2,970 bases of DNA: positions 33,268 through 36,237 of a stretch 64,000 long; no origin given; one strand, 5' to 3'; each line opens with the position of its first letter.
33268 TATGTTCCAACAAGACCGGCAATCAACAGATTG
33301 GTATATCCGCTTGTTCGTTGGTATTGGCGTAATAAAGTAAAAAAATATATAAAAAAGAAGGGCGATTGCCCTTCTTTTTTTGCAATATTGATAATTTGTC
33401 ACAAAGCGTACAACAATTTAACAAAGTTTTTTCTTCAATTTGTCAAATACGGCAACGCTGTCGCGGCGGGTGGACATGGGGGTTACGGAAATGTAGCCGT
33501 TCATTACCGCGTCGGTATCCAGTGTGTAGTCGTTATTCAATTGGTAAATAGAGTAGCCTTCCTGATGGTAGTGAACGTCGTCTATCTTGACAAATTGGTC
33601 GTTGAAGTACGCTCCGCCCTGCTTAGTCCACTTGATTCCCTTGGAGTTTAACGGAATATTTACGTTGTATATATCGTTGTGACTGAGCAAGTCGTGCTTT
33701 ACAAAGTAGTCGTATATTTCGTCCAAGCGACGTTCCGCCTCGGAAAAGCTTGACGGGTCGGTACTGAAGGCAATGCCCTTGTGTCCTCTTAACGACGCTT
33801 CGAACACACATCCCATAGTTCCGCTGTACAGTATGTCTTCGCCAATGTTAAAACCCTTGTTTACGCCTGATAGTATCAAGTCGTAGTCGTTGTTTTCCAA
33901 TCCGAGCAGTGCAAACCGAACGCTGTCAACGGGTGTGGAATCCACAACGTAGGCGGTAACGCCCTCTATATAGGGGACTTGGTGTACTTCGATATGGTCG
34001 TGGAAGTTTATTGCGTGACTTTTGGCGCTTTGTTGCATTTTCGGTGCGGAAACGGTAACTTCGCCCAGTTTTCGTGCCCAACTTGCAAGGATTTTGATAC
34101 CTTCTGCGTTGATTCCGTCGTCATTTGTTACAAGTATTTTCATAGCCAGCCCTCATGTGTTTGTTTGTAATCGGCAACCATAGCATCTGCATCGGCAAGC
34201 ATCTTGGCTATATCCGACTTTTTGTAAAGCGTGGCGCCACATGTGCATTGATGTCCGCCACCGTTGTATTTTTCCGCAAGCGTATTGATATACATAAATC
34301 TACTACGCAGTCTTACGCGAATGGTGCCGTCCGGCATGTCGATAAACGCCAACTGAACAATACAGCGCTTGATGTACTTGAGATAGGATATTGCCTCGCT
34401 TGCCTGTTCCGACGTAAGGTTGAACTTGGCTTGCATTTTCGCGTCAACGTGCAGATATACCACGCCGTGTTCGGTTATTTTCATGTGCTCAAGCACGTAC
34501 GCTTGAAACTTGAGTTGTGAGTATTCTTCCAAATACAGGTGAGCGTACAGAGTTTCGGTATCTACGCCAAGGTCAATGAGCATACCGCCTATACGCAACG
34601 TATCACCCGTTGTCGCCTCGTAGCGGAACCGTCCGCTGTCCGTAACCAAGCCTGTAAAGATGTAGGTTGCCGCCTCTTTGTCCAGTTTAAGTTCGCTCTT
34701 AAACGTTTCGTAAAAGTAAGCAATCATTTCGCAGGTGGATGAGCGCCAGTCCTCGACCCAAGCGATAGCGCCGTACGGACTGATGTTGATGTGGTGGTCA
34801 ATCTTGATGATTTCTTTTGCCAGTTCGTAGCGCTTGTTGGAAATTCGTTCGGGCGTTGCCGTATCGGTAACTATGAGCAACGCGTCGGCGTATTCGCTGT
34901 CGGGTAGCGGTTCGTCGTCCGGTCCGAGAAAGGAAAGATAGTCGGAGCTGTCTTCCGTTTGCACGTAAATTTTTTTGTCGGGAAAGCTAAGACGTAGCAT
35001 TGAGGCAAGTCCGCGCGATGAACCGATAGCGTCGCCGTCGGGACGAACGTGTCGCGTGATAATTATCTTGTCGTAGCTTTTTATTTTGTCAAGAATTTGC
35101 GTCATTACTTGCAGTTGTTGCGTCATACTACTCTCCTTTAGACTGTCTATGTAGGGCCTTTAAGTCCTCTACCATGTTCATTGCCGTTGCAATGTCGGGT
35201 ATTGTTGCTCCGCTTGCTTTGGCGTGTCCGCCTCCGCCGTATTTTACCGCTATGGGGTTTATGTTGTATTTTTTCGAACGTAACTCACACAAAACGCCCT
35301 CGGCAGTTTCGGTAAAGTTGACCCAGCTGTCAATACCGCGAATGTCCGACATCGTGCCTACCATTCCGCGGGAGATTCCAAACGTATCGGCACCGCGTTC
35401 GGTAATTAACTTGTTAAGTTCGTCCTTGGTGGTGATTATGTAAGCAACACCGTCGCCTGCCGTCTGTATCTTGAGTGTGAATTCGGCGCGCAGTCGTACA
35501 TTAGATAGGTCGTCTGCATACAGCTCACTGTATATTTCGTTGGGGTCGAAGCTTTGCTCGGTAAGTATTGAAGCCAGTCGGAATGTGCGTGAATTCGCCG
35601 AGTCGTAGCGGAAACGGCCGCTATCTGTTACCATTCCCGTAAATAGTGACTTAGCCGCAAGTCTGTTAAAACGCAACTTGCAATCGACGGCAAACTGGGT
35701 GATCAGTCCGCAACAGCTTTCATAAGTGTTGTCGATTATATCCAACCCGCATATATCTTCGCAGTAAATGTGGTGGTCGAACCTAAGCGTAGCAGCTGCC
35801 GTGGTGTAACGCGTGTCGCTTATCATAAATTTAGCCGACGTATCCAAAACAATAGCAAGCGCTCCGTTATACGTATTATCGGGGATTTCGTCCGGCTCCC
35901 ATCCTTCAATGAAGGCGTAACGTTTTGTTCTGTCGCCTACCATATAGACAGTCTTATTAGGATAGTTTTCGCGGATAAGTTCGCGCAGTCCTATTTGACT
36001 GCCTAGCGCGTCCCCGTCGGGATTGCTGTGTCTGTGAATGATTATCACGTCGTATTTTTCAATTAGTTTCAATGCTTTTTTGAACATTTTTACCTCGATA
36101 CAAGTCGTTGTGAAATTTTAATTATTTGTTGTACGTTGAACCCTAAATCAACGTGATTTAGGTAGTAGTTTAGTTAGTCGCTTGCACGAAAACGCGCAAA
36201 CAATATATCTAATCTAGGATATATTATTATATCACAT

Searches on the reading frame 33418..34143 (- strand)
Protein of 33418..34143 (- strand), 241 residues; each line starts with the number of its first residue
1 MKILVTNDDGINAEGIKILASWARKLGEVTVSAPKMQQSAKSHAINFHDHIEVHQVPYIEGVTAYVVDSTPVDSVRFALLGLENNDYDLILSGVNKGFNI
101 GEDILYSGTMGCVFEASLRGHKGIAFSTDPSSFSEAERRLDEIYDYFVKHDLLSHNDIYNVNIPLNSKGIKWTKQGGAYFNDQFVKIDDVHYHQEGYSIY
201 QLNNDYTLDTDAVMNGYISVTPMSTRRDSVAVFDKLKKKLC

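Call 20: search_protein_families(library=pfam, proteins=[window:33418-34143:-], max_evalue=0.00001)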
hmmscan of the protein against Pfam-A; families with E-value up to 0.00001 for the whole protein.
window:33418-34143:- (241 aa): 1 family
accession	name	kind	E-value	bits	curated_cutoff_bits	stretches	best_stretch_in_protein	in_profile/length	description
PF01975.23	SurE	-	7.8e-48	163.2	22.1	1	3-179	1-186/189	Survival protein SurE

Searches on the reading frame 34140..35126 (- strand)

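Call 20: search_protein_families(library=pfam, proteins=[window:34140-35126:-], max_evalue=0.00001)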
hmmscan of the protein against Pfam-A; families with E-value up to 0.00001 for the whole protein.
window:34140-35126:- (328 aa): 2 families
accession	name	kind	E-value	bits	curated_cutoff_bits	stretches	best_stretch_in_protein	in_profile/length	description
PF01368.27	DHH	-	1.1e-16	61.7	28.1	1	20-159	1-124/125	DHH family, N-terminal domain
PF02272.25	DHHA1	-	2.3e-08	34.9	25.9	1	231-318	9-101/102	DHHA1 domain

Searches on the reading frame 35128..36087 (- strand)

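Call 20: search_protein_families(library=pfam, proteins=[window:35128-36087:-], max_evalue=0.00001)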
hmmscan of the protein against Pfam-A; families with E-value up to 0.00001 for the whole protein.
window:35128-36087:- (319 aa): 2 families
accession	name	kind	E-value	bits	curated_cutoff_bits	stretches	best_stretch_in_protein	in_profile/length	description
PF01368.27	DHH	-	4.7e-12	46.7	28.1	1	15-134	2-103/125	DHH family, N-terminal domain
PF02272.25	DHHA1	-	5e-09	37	25.9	1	236-310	15-97/102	DHHA1 domain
